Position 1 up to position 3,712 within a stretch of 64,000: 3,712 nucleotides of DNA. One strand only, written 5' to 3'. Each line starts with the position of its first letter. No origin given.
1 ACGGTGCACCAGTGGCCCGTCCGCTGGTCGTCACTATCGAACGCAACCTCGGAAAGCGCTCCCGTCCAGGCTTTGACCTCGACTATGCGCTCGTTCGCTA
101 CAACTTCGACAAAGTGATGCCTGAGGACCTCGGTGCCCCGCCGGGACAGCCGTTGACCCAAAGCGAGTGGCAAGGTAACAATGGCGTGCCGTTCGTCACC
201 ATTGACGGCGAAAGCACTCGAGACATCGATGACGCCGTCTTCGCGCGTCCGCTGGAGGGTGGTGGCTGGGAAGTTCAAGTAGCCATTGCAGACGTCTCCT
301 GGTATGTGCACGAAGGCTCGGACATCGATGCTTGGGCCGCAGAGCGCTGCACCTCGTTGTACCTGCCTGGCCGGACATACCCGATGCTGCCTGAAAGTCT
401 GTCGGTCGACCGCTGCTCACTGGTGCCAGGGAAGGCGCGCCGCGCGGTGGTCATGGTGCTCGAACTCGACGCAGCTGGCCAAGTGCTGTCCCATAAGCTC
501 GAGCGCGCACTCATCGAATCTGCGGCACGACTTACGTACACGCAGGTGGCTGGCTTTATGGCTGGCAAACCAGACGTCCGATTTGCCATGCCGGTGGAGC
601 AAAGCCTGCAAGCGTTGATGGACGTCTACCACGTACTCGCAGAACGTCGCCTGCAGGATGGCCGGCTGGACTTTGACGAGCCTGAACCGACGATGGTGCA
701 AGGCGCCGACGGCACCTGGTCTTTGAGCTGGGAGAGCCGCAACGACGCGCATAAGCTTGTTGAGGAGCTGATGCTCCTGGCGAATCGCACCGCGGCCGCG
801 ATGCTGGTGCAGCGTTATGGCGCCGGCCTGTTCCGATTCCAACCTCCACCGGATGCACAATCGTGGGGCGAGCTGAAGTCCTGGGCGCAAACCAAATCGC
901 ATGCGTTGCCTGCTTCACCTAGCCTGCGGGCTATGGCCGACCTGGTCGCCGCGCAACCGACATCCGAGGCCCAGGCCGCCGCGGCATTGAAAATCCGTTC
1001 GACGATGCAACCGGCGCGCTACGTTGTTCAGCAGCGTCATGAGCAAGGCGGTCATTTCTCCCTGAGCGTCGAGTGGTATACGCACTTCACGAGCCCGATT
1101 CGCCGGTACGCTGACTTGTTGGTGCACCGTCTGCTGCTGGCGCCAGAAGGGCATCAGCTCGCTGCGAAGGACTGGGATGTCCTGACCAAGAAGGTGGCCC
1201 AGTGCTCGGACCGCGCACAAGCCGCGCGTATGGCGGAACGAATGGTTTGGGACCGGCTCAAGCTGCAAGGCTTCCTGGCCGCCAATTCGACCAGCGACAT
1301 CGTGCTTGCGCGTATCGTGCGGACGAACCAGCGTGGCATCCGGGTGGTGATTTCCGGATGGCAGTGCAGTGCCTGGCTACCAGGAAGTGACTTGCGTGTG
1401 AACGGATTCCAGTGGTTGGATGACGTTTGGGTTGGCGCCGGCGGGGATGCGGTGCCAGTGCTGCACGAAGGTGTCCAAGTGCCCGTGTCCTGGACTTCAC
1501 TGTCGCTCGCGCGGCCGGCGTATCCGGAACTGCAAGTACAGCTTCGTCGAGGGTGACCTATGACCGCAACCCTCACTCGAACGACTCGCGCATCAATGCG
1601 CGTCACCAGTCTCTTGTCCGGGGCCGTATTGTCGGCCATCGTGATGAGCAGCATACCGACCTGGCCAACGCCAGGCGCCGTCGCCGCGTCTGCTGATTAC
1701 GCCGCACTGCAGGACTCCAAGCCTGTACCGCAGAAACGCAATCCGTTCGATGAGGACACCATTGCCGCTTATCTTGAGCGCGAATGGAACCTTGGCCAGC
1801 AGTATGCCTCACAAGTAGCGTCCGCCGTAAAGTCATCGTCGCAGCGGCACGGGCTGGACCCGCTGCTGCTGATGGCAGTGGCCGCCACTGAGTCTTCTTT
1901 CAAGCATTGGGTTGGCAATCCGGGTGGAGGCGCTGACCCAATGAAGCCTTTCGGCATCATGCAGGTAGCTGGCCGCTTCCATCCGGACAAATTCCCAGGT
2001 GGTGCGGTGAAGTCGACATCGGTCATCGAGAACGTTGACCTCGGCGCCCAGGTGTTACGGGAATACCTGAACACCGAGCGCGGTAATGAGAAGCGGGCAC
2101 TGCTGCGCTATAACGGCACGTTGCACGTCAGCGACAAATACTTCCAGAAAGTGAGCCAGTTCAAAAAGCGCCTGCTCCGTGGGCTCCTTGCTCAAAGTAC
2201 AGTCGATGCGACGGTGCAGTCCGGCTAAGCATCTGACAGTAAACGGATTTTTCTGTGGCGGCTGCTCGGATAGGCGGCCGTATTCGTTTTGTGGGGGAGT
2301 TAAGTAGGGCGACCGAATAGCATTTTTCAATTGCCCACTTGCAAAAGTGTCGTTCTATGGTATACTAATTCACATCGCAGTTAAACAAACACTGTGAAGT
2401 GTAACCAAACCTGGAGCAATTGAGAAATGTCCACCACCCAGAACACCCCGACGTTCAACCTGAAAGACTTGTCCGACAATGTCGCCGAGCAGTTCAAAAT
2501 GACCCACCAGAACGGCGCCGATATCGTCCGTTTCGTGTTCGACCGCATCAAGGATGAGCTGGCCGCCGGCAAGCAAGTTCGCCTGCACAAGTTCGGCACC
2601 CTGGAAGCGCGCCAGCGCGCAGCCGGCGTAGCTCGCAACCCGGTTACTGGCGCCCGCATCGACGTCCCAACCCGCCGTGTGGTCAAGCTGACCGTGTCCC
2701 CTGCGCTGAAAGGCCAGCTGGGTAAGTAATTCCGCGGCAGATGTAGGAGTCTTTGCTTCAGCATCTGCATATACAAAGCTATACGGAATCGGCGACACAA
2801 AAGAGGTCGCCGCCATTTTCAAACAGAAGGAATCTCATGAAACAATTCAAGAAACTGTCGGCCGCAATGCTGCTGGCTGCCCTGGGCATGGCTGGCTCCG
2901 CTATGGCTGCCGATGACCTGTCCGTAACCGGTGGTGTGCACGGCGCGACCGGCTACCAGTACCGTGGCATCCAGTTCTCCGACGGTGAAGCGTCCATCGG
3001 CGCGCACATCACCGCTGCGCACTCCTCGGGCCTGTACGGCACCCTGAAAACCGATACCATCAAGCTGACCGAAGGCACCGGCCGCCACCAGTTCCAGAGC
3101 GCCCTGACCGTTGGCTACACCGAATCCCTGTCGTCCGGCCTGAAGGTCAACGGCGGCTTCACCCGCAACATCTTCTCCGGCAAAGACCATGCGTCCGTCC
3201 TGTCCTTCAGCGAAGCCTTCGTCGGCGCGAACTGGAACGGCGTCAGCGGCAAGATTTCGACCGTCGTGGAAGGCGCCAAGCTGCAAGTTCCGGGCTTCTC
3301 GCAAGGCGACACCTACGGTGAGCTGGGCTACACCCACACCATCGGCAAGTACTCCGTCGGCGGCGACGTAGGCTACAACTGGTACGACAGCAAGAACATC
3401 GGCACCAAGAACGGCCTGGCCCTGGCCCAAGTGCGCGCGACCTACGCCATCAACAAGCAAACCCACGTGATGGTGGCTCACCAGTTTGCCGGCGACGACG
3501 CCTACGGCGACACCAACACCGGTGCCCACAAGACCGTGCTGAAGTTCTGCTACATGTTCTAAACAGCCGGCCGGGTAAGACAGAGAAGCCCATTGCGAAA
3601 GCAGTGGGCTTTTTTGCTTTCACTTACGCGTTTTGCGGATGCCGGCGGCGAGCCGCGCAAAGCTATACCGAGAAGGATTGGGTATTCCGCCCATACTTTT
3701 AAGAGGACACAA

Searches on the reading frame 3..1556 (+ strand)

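Call 12: search_protein_families(library=pfam, proteins=[window:3-1556:+])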
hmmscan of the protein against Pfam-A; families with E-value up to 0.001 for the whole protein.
window:3-1556:+ (517 aa): 1 family
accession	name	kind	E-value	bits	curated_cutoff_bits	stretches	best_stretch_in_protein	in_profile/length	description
PF00773.25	RNB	-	3.8e-89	299.6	29.3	1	62-379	7-321/326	RNB domain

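Call 13: search_protein_families(library=phrogs, proteins=[window:3-1556:+])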
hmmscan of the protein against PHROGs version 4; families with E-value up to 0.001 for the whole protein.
window:3-1556:+ (517 aa): 1 family
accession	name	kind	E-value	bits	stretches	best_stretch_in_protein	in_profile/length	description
phrog_13933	-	DNA, RNA and nucleotide metabolism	3.6e-89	300.7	1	62-448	223-611/677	nuclease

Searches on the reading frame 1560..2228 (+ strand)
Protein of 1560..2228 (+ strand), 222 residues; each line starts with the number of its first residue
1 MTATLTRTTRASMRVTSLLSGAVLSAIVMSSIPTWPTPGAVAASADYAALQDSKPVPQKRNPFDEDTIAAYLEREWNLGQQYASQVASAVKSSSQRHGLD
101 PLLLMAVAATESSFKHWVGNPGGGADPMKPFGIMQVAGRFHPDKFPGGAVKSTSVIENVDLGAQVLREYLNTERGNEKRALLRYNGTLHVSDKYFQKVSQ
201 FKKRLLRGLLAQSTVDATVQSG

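Call 24: search_protein_families(library=pfam, proteins=[window:1560-2228:+], max_evalue=0.01)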
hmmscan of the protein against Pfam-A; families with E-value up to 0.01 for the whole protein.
window:1560-2228:+ (222 aa): 1 family
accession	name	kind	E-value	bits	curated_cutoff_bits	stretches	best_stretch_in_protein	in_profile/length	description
PF01464.25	SLT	-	4.8e-09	36.2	21.3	1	90-204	3-114/117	Transglycosylase SLT domain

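Call 31: find_encoding_contigs(protein=window:1560-2228:+, flank=10000, max_places=10)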
Protein window:1560-2228:+ (222 aa): 18 contigs read that carry it; 5 places shown.
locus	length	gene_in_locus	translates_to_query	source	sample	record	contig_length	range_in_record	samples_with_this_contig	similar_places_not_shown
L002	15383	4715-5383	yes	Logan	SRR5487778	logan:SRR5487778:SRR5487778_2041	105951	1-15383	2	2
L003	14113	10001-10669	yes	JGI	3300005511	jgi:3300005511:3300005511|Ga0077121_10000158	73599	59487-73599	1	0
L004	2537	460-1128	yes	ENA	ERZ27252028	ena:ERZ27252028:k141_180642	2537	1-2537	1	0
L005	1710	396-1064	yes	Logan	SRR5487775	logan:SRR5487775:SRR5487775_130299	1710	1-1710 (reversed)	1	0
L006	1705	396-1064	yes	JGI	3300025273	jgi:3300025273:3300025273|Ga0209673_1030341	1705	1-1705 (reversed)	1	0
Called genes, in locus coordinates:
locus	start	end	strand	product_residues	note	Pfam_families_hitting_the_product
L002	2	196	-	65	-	?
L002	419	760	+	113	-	-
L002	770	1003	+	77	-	-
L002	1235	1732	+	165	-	-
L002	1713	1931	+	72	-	-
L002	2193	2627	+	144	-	-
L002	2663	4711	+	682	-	PF08206:OB_RNB (faint), PF00773:RNB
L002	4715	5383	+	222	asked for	PF01464:SLT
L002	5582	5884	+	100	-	PF18291:HU-HIG (weak), PF00216:Bac_DNA_binding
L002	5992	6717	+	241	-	PF09694:Gcw_chp (faint)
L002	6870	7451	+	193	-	-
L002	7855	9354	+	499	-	PF07730:HisKA_3, PF02518:HATPase_c (weak)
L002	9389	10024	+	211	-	PF00072:Response_reg, PF00196:GerE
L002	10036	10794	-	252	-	-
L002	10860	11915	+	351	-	PF05496:RuvB_N, PF01078:Mg_chelatase (faint), PF00004:AAA, PF07728:AAA_5 (faint), PF17864:AAA_lid_4, PF05491:WHD_RuvB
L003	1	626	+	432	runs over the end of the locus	PF09414:RNA_ligase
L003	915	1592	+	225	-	-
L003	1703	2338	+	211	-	-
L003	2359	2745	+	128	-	-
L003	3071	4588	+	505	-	PF08668:HDOD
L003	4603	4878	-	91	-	-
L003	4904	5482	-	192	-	PF00574:CLP_protease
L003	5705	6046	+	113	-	-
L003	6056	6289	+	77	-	-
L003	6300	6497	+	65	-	-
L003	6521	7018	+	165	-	-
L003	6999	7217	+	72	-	-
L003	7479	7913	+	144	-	-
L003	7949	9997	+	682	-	PF08206:OB_RNB (faint), PF00773:RNB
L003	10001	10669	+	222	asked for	PF01464:SLT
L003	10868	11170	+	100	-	PF18291:HU-HIG (weak), PF00216:Bac_DNA_binding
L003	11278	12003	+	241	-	PF09694:Gcw_chp (faint)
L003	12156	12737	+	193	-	-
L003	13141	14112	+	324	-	?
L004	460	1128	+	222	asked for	PF01464:SLT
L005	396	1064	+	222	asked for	PF01464:SLT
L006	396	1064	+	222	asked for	PF01464:SLT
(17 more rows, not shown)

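Call 78: find_encoding_contigs(protein=L003:915-1592:+, flank=10000, max_places=3)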
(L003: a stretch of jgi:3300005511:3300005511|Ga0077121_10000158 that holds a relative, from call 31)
Protein L003:915-1592:+ (225 aa): 16 contigs read that carry it; 3 places shown.
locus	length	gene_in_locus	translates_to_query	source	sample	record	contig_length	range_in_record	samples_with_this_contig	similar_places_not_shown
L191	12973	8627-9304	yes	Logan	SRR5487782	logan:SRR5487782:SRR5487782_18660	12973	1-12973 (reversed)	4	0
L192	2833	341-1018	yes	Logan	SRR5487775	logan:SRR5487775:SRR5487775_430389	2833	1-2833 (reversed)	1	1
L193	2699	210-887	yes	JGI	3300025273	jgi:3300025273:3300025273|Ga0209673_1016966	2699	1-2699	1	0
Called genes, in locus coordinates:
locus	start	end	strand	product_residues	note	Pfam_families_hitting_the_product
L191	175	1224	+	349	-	-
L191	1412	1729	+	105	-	PF13560:HTH_31 (weak), PF01381:HTH_3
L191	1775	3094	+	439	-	PF13657:Couple_hipA, PF07804:HipA_C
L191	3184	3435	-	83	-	-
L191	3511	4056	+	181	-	-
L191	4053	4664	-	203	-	PF21818:DUF6884 (weak)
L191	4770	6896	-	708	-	-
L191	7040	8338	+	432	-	PF09414:RNA_ligase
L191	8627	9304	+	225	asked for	-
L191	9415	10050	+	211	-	-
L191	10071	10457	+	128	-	-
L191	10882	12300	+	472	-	PF08668:HDOD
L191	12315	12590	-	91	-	-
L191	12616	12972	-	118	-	?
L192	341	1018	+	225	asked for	-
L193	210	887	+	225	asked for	-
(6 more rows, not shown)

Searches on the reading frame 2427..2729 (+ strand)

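Call 24: search_protein_families(library=pfam, proteins=[window:2427-2729:+], max_evalue=0.01)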
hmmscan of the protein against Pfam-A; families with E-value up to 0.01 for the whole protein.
window:2427-2729:+ (100 aa): 2 families
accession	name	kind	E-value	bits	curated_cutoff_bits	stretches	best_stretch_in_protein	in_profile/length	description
PF00216.26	Bac_DNA_binding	-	6.8e-20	71.6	22.4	1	12-97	3-88/90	Bacterial DNA-binding protein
PF18291.6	HU-HIG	-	1.6e-06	28.6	26.2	1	4-98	26-118/125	HU domain fused to wHTH, Ig, or Glycine-rich motif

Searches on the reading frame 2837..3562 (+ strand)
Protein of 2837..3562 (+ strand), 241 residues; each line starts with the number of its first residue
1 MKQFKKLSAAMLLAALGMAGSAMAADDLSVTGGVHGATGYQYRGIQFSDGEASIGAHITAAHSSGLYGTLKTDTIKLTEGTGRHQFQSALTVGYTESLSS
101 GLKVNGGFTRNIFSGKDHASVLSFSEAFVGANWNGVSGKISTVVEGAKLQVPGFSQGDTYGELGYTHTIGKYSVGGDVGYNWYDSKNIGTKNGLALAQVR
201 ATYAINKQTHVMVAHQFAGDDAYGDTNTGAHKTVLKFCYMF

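Call 24: search_protein_families(library=pfam, proteins=[window:2837-3562:+], max_evalue=0.01)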
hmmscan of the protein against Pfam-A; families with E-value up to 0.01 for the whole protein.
window:2837-3562:+ (241 aa): 1 family
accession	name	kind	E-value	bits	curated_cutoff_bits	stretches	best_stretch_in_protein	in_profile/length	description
PF09694.16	Gcw_chp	-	2.3e-05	25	24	1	23-182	3-167/230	Bacterial protein of unknown function (Gcw_chp)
